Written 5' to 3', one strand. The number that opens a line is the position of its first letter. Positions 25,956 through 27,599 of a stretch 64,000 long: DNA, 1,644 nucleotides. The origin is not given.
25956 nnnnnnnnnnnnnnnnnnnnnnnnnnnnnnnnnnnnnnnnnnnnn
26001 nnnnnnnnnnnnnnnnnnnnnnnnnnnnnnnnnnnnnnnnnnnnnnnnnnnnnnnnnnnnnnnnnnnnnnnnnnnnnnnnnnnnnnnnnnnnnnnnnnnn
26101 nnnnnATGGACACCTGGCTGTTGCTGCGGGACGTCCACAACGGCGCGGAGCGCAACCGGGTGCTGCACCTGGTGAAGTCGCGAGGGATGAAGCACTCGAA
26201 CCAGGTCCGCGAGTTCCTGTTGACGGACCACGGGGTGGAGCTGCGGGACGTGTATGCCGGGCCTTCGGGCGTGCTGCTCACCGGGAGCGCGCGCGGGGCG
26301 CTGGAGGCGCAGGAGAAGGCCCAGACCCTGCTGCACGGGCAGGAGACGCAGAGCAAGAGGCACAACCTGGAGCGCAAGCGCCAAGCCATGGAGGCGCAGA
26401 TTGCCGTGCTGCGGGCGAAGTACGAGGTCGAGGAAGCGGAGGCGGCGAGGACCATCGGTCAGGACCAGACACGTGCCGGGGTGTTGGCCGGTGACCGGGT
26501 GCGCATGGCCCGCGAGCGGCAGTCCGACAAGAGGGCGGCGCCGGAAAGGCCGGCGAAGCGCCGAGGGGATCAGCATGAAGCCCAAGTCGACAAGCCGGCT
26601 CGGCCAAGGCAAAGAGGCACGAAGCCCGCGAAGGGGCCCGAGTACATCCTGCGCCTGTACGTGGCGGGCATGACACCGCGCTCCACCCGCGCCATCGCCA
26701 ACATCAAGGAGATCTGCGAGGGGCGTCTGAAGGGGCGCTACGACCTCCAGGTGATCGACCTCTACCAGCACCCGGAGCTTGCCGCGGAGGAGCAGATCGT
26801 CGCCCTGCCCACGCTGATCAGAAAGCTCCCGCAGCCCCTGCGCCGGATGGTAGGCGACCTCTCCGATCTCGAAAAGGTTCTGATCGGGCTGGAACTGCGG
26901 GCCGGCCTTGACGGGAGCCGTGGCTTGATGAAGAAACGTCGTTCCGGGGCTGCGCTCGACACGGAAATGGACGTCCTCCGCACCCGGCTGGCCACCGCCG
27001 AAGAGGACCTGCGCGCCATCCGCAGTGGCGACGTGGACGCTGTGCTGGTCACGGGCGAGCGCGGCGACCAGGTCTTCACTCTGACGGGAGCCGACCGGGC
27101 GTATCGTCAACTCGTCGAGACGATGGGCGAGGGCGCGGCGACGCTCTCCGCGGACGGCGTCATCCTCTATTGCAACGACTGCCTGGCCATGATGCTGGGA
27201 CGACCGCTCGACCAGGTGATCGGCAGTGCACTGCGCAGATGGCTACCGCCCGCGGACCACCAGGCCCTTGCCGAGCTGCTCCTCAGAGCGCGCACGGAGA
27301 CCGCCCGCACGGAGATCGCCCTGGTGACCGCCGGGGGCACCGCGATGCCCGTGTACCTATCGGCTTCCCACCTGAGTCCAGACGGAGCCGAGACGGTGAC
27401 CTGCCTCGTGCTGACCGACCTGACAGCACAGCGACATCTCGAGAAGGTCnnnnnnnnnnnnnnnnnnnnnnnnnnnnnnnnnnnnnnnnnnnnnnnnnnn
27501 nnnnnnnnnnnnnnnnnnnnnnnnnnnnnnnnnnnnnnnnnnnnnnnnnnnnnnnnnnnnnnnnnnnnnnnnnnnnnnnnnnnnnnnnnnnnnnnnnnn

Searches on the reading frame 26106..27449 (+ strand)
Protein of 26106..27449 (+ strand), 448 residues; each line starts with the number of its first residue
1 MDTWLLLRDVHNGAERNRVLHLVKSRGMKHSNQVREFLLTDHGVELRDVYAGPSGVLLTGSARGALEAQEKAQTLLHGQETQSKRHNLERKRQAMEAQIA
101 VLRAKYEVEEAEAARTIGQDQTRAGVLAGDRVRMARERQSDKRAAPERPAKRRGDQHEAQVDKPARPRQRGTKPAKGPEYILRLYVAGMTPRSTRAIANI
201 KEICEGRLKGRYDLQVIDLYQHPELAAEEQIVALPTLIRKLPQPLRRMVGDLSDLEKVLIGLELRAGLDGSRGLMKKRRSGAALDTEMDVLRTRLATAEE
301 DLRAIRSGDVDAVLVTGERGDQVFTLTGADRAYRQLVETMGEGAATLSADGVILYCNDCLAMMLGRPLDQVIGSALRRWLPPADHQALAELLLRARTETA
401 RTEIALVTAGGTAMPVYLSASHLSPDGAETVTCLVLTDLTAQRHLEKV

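Call 9: find_homologous_proteins(query=window:26232-27449:+, max_evalue=0.001)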
Query seq(406 aa) (406 aa): 821 proteins with E <= 0.001 among 8000 candidates; the best 120 are listed.
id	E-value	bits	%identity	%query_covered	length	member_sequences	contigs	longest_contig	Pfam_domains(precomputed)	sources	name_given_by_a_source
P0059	5.3e-68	248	75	43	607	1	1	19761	PF08447.19,PF13426.14,PF13188.14,PF24820.2,PF08448.17,PF00989.32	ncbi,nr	ncbi:MAG: PAS domain S-box protein [Myxococcales bacterium]|nr:PAS domain S-box protein [Myxococcale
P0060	2.0e-63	233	42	50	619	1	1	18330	PF07689.19,PF06745.20,PF13481.13,PF13191.13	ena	-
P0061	1.7e-62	230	58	55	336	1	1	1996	PF07689.19,PF06745.20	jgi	jgi:hypothetical protein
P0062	2.2e-61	226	69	42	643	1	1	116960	PF08447.19,PF13426.14,PF13188.14,PF12860.14,PF24820.2,PF08448.17,PF00989.32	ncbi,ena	-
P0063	1.4e-57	214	64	43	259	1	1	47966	PF13426.14,PF13188.14,PF24820.2,PF08448.17,PF00989.32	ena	-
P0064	2.1e-55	206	63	43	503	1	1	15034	PF08447.19,PF13426.14,PF13188.14,PF12860.14,PF24820.2,PF08448.17,PF00989.32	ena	-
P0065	5.3e-54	202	61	43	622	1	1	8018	PF13426.14,PF13188.14,PF12860.14,PF13487.13,PF24820.2,PF01966.29,PF08448.17,PF00989.32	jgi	jgi:PAS domain S-box-containing protein/putative nucleotidyltransferase with HDIG domain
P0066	5.8e-54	202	64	41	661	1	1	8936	PF08447.19,PF13426.14,PF13188.14,PF24820.2,PF08448.17,PF02518.32,PF00512.32,PF00989.32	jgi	jgi:PAS domain S-box-containing protein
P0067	2.0e-53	200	66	39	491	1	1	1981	PF08447.19,PF13426.14,PF13188.14,PF12860.14,PF24820.2,PF08448.17,PF00989.32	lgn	-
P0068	9.0e-53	198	62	43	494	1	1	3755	PF13426.14,PF13188.14,PF13487.13,PF24820.2,PF01966.29,PF08448.17,PF00989.32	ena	-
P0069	1.9e-52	197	67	36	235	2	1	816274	PF13426.14,PF13188.14,PF24820.2,PF08448.17,PF00989.32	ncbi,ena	-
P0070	2.5e-52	196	52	45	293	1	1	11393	PF07689.19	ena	-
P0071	3.7e-52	196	65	39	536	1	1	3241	PF13426.14,PF13188.14,PF12860.14,PF08448.17,PF02518.32,PF00512.32,PF00989.32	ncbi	-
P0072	1.0e-51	194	63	41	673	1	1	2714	PF13426.14,PF13188.14,PF24820.2,PF08448.17,PF02518.32,PF00512.32,PF00989.32,PF00072.31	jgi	jgi:PAS domain S-box-containing protein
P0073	1.8e-51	194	59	43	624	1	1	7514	PF08447.19,PF13426.14,PF13188.14,PF12860.14,PF24820.2,PF08448.17,PF00512.32,PF00989.32,PF14598.13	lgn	-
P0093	1.3e-45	174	87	27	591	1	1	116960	PF06745.20,PF00270.36,PF03796.22,PF05729.19,PF23442.2,PF00004.36,PF00154.28,PF13481.13,PF20720.4,PF13191.13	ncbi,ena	-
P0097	5.5e-45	172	48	55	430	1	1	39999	PF07689.19,PF06745.20,PF13481.13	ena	-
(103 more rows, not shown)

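Call 11: find_encoding_contigs(protein=P0093, flank=8000, max_places=3)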
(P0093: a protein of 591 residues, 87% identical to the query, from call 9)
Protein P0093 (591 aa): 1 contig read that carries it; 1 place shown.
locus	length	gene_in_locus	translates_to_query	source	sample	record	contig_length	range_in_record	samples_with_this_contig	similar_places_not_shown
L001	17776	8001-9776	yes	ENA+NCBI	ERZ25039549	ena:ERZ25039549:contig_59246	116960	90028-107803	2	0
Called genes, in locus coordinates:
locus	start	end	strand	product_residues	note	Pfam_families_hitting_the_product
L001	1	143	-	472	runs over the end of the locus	PF00069:Pkinase, PF01636:APH (faint), PF07714:PK_Tyr_Ser-Thr, PF03109:ABC1 (weak)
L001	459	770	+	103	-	-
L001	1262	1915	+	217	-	PF03781:FGE-sulfatase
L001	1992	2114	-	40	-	PF07499:RuvA_C (weak)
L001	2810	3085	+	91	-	-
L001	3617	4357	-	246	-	PF00561:Abhydrolase_1, PF12146:Hydrolase_4, PF12697:Abhydrolase_6, PF03096:Ndr (weak)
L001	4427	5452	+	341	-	PF02678:Pirin, PF05726:Pirin_C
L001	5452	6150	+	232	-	PF00106:adh_short, PF08659:KR (weak), PF13561:adh_short_C2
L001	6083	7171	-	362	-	-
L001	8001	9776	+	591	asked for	PF00154:RecA_N (faint), PF13481:AAA_25, PF00270:DEAD (faint), PF03796:DnaB_C (faint), PF06745:ATPase, PF06745:ATPase, PF13481:AAA_25, PF05729:NACHT (weak), +4 more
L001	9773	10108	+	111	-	PF07689:KaiB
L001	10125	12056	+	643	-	PF00989:PAS (weak), PF24820:Diguanyl_cycl_sensor (weak), PF08448:PAS_4, PF08448:PAS_4, PF08447:PAS_3, PF00989:PAS, PF08448:PAS_4, PF13426:PAS_9, +2 more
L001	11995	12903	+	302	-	PF02518:HATPase_c, PF00072:Response_reg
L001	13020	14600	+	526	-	PF13541:ChlI, PF00493:MCM (faint), PF01078:Mg_chelatase, PF07728:AAA_5 (weak), PF13335:Mg_chelatase_C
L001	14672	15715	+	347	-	PF00154:RecA_N, PF06745:ATPase (faint), PF08423:Rad51, PF21096:RecA_C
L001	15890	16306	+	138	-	-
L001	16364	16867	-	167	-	-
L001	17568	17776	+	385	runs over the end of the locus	PF07499:RuvA_C (weak)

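Call 17: list_cluster_members(proteins=[P0001, P0003, P0060, P0097, P0022, P0004, P0005, P0002])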
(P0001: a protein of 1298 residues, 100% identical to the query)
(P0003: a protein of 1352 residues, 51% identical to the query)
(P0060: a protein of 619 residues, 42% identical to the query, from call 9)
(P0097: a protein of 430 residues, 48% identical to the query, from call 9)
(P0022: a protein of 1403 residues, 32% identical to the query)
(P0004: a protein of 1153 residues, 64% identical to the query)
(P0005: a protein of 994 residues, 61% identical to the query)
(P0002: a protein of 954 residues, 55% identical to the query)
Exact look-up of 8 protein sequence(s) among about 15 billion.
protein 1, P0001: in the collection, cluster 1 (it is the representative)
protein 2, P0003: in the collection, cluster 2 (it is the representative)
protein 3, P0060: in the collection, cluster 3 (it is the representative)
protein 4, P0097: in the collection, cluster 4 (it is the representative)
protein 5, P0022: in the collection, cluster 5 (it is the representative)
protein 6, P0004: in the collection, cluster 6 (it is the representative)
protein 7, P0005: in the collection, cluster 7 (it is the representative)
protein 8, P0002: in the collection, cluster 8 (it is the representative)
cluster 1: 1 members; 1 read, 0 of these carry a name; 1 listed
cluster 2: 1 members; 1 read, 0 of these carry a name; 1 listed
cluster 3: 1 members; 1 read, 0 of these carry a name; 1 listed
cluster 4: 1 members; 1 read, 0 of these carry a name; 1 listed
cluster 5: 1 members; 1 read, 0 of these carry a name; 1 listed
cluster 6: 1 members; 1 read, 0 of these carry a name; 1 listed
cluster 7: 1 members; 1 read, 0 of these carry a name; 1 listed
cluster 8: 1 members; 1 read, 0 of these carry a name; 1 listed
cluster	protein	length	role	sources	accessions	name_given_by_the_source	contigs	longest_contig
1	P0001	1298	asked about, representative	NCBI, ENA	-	-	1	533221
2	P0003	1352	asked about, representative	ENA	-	-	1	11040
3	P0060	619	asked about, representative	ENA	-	-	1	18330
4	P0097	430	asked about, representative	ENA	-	-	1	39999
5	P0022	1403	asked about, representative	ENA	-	-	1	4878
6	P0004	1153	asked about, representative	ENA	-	-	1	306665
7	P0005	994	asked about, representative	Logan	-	-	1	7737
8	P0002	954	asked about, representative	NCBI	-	-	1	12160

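Call 18: find_related_loci(query=window:26106-27449:+, collection=genome_contigs, flank=6000)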
Query seq(448 aa) (448 aa) in genome_contigs; peptide patterns used: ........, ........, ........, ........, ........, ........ (x = any residue, [..] = any of these).
504 stretches matched a pattern; 334 encode a relative of the query (tblastn E <= 1e-3); the best 80 are kept; 80 distinct loci.
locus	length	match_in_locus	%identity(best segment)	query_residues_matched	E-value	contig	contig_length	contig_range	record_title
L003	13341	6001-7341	67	1-448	2e-170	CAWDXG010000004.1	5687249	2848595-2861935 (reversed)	MAG: uncultured delta proteobacterium isolate MFD05684.bin.2.78 genome assembly, contig: contig_7413, whole genome shotg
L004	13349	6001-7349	62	1-448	6e-154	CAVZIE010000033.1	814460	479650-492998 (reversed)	MAG: uncultured delta proteobacterium isolate MFD02416.bin.2.211 genome assembly, contig: contig_6676, whole genome shot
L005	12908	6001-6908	49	1-330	2e-75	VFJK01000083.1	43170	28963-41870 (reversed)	MAG: Geobacter sp. isolate Bin_37_8 c_000002794384, whole genome shotgun sequence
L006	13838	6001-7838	44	1-440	2e-67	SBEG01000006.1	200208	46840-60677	MAG: Deltaproteobacteria bacterium isolate 311FN.001 NODE_8_length_200208_cov_53.3577_ID_2945973, whole genome shotgun s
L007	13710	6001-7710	46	1-443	9e-66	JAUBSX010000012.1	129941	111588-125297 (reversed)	Microcoleus sp. F4-D5 NODE_20_length_129941_cov_28.005922, whole genome shotgun sequence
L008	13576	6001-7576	43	1-447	3e-65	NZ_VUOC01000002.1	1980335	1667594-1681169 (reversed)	Chitinophaga agrisoli strain BN140078 contig_2, whole genome shotgun sequence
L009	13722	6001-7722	45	1-448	2e-67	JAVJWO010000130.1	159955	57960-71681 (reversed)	MAG: Coleofasciculus chthonoplastes F2-STO-03 k141_58390, whole genome shotgun sequence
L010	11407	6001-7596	43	1-447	4e-63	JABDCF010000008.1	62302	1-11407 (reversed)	MAG: Bacteroidetes bacterium isolate BWMinControl_Nextera76_MAG6 3300020801.a:Ga0207052_10013, whole genome shotgun sequ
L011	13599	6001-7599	41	1-447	2e-62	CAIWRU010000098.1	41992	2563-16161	MAG: uncultured Mucilaginibacter sp. isolate AlinenLipids_bin-8559 genome assembly, contig: bin-8559:098/222, whole geno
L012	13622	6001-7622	43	1-447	3e-62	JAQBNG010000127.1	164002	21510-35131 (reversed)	MAG: Flavisolibacter sp. isolate RYN_287 scaffold_2758989, whole genome shotgun sequence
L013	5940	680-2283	43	1-447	9e-62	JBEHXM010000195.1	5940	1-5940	MAG: Bacteroidota bacterium isolate ES1.bin.73 NODE_13867_length_5940_cov_4.165211, whole genome shotgun sequence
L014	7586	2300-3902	43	1-447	1e-61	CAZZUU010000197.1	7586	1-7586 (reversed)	MAG: uncultured Mucilaginibacter sp. isolate Brown_K.bin.3 genome assembly, contig: NODE_2271_length_7586_cov_4.752357,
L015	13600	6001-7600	40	1-447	4e-61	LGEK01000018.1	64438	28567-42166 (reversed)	Mucilaginibacter sp. L294 contig_19, whole genome shotgun sequence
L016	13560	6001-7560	42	1-442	7e-61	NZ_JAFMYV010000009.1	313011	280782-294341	Fibrella rubiginis strain HMF5335 9, whole genome shotgun sequence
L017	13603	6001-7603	40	1-447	7e-61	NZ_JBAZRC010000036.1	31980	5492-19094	MAG: Mucilaginibacter sp. isolate SO_2017_GW1_139 NODE_6074_length_31980_cov_1.952312_OW334_2017, whole genome shotgun s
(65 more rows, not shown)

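Call 36: find_related_loci(query=window:26106-27449:+, collection=metagenome_contigs, flank=3000)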
Query seq(448 aa) (448 aa) in metagenome_contigs; peptide patterns used: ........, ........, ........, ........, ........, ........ (x = any residue, [..] = any of these).
600 stretches matched a pattern (row limit reached: there are more); 445 encode a relative of the query (tblastn E <= 1e-3); the best 80 are kept; 80 distinct loci.
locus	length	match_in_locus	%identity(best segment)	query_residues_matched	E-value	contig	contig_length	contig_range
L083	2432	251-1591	92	1-448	0e+0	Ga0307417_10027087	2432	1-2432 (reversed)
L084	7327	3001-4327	53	1-447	2e-112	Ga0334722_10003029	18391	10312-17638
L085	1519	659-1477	50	1-265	1e-84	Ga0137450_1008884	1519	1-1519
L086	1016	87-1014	82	1-310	6e-111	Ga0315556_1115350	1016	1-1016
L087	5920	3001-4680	50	1-446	5e-75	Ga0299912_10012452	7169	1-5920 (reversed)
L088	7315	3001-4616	42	1-447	2e-71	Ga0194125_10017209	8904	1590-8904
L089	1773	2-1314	46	7-447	6e-99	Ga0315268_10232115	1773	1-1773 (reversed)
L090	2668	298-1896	45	1-447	3e-71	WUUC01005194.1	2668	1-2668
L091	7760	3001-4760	50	1-447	1e-67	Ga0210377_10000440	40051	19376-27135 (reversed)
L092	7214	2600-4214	42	1-444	9e-66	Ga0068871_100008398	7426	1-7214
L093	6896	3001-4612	42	1-447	2e-63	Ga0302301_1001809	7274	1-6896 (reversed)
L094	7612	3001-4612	42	1-447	2e-63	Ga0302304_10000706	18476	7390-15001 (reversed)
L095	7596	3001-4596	43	1-447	2e-63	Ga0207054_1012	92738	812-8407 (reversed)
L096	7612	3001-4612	42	1-447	2e-63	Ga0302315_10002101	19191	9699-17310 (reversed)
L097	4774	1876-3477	43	1-447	3e-63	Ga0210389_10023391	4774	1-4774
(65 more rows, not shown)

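Call 44: find_encoding_contigs(protein=P0060, flank=4000, max_places=2)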
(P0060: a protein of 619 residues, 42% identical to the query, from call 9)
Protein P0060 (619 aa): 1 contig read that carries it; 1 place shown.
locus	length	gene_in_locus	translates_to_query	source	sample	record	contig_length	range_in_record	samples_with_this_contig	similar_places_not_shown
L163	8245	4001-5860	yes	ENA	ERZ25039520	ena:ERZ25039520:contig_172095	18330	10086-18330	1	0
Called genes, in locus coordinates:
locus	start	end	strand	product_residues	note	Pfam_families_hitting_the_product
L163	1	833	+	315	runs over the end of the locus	PF00072:Response_reg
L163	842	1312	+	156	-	PF00072:Response_reg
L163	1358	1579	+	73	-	PF02518:HATPase_c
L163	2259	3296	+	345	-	PF13384:HTH_23 (faint), PF13551:HTH_29, PF13565:HTH_32, PF13592:HTH_33, PF13358:DDE_3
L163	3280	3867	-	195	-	-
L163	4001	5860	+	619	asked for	PF06745:ATPase, PF13191:AAA_16 (weak), PF13481:AAA_25, PF07689:KaiB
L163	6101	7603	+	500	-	PF08447:PAS_3 (faint), PF00989:PAS (weak), PF08448:PAS_4, PF13188:PAS_8 (faint), PF00989:PAS, PF08448:PAS_4, PF13426:PAS_9, PF00512:HisKA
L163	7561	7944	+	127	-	PF02518:HATPase_c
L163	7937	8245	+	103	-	?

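Call 45: find_encoding_contigs(protein=P0097, flank=4000, max_places=2)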
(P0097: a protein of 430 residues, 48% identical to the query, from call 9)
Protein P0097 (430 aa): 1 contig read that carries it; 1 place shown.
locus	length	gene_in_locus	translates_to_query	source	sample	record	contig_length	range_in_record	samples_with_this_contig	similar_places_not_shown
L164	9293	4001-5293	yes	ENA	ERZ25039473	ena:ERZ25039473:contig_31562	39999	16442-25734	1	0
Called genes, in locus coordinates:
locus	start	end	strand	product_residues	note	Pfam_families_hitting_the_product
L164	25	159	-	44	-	-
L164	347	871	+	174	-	PF10816:DUF2760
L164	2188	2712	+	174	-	-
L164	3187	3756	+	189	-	PF06745:ATPase, PF13481:AAA_25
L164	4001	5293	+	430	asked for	PF06745:ATPase, PF13481:AAA_25 (weak), PF07689:KaiB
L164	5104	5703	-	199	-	-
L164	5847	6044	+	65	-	PF00989:PAS (weak)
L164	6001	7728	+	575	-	PF02518:HATPase_c, PF00072:Response_reg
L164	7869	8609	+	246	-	PF00850:Hist_deacetyl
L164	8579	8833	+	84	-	PF00850:Hist_deacetyl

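Call 47: find_encoding_contigs(protein=P0061, flank=3000, max_places=3)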
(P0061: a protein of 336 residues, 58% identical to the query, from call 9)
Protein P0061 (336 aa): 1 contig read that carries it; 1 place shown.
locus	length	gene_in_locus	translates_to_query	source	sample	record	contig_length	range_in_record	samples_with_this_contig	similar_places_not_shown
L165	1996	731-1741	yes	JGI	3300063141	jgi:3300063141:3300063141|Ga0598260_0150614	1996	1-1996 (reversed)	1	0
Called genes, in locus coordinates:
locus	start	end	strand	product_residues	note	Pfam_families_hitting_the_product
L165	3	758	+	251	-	?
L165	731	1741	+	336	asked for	PF06745:ATPase, PF07689:KaiB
